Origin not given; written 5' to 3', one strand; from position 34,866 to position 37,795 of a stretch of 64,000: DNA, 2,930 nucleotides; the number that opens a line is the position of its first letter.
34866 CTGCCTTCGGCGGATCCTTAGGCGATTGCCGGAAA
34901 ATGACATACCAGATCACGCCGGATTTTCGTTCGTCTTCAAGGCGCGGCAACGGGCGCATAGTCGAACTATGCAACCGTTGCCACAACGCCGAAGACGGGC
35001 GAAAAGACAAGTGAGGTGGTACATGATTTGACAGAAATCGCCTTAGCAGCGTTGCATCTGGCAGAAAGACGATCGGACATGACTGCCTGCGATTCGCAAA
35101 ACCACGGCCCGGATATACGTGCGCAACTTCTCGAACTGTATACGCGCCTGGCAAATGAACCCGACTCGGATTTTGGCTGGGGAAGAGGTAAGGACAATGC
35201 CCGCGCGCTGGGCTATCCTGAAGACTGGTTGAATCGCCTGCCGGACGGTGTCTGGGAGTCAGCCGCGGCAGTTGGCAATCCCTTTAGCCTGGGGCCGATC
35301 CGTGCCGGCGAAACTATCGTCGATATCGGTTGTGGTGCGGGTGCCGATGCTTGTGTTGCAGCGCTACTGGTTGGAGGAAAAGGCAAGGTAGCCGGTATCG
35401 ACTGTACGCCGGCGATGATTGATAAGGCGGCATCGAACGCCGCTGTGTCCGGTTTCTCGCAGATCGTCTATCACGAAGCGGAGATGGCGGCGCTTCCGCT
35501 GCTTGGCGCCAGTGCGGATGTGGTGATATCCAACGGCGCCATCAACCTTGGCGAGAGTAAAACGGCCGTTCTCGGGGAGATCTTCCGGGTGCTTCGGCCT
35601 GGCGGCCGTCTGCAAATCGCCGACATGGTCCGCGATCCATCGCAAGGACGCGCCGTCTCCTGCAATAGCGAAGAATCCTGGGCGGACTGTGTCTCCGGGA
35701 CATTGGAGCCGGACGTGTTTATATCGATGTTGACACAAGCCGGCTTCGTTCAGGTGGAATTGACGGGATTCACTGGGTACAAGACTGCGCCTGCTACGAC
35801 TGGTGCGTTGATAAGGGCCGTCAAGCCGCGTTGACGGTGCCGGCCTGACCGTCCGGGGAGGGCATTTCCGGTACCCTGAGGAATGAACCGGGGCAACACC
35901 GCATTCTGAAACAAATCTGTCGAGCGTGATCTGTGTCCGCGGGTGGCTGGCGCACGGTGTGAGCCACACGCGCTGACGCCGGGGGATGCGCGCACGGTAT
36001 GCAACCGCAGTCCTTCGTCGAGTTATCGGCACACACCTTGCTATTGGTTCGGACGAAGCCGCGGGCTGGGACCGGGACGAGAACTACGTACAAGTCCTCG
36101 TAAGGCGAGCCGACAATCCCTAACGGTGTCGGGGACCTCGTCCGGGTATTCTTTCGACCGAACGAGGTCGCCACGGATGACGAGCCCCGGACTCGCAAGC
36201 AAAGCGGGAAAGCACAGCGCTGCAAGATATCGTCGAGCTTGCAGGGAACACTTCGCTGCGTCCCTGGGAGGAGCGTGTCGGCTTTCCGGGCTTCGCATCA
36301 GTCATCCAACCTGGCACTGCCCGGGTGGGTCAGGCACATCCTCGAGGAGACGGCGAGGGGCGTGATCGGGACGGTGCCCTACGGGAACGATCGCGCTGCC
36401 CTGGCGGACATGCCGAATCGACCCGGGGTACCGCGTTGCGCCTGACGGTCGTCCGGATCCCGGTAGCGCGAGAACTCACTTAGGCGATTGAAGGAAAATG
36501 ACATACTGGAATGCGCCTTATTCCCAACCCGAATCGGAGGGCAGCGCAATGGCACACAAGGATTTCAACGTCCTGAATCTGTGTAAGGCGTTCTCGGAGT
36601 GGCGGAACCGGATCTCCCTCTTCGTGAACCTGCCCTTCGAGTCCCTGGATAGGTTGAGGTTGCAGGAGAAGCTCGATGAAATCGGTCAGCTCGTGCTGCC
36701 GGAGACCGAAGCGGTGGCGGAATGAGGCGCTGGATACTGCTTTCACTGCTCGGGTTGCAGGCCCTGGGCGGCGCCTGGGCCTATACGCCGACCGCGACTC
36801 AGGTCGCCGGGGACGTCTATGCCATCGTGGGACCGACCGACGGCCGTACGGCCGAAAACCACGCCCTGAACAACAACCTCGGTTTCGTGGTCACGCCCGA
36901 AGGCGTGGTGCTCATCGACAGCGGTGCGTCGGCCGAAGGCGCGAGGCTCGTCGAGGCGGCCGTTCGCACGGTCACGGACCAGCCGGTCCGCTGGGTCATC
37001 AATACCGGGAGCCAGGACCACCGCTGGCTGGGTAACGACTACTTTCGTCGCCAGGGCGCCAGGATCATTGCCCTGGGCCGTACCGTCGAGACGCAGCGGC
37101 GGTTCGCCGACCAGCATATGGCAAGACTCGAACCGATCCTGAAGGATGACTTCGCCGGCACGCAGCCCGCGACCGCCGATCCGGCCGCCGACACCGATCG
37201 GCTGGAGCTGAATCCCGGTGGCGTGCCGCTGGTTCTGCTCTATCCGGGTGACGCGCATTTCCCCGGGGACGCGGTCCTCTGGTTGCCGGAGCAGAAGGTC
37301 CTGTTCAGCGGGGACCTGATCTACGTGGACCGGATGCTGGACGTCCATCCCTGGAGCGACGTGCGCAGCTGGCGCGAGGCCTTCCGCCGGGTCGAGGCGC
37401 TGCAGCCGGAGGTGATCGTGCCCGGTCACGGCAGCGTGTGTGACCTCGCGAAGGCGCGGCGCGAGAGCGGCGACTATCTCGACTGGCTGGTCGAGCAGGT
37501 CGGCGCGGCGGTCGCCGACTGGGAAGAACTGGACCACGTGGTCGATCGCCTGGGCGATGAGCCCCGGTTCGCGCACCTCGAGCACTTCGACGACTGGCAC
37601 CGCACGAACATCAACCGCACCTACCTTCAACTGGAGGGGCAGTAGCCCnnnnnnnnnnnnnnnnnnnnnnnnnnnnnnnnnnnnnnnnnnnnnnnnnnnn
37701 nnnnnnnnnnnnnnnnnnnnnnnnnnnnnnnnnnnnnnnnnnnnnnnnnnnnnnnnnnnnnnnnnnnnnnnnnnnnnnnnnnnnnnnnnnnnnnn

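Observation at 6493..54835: Abundant ~160-bp MITE-like element with terminal inverted repeats and 5-bp CTWAG target duplications, always at gene ends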

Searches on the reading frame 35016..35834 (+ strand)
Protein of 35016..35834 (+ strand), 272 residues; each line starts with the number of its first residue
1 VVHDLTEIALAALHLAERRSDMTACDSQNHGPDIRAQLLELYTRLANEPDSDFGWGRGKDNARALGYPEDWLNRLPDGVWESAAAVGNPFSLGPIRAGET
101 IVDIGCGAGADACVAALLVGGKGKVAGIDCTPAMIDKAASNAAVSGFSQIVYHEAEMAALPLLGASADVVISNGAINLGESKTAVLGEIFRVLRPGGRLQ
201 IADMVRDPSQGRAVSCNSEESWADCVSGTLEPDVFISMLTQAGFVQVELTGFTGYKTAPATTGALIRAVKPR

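Call 14: search_protein_families(library=pfam, proteins=[window:35016-35834:+])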
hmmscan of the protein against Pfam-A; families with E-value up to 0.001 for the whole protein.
window:35016-35834:+ (272 aa): 11 families
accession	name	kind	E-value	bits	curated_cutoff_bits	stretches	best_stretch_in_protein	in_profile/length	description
PF13847.12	Methyltransf_31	-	5.9e-26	91.3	27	1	96-219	2-127/145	Methyltransferase domain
PF13649.12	Methyltransf_25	-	3.4e-18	66.6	27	1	101-197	1-97/97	Methyltransferase domain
PF08241.18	Methyltransf_11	-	8.6e-17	62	21.2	1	102-199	1-93/95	Methyltransferase domain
PF01209.24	Ubie_methyltran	-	4.6e-15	56.1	20.1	1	96-203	46-153/233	ubiE/COQ5 methyltransferase family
PF08242.18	Methyltransf_12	-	1.3e-10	42.3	30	1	102-199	1-98/98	Methyltransferase domain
PF13489.12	Methyltransf_23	-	4.8e-07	30.1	27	1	93-207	18-122/164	Methyltransferase domain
PF06325.19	PrmA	-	6.3e-07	29.6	22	1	96-202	160-259/296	Ribosomal protein L11 methyltransferase (PrmA)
PF01135.25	PCMT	-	1.9e-06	28.2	20.3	1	95-155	71-131/210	Protein-L-isoaspartate(D-aspartate) O-methyltransferase (PCMT)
PF05175.20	MTS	-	0.00012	22.2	23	1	98-201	32-138/170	Methyltransferase small domain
PF05148.21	Methyltransf_8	-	0.00025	21.4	27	1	125-204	76-159/219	Hypothetical methyltransferase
PF20922.3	Anamorsin_N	-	0.00055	20.1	27.1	0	167-248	52-120/163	Anamorsin, N-terminal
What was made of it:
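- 34886..35042 (+): Full copy 5 (157 bp). Perfect TTA/TTA duplication. Lies immediately upstream of the methyltransferase ORF, whose longest reading (35016..) starts inside the element (call 14).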

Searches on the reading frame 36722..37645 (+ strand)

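Call 21: search_protein_families(library=pfam, proteins=[window:36722-37645:+], max_evalue=0.01)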
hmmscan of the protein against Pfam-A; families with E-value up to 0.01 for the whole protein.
window:36722-37645:+ (307 aa): 2 families
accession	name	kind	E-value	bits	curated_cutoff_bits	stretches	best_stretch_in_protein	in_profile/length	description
PF00753.33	Lactamase_B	-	8.7e-22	78.4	22.7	1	51-236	6-196/196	Metallo-beta-lactamase superfamily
PF19583.5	ODP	-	0.00048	20.5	27.2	0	178-200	115-137/194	ODP family beta lactamase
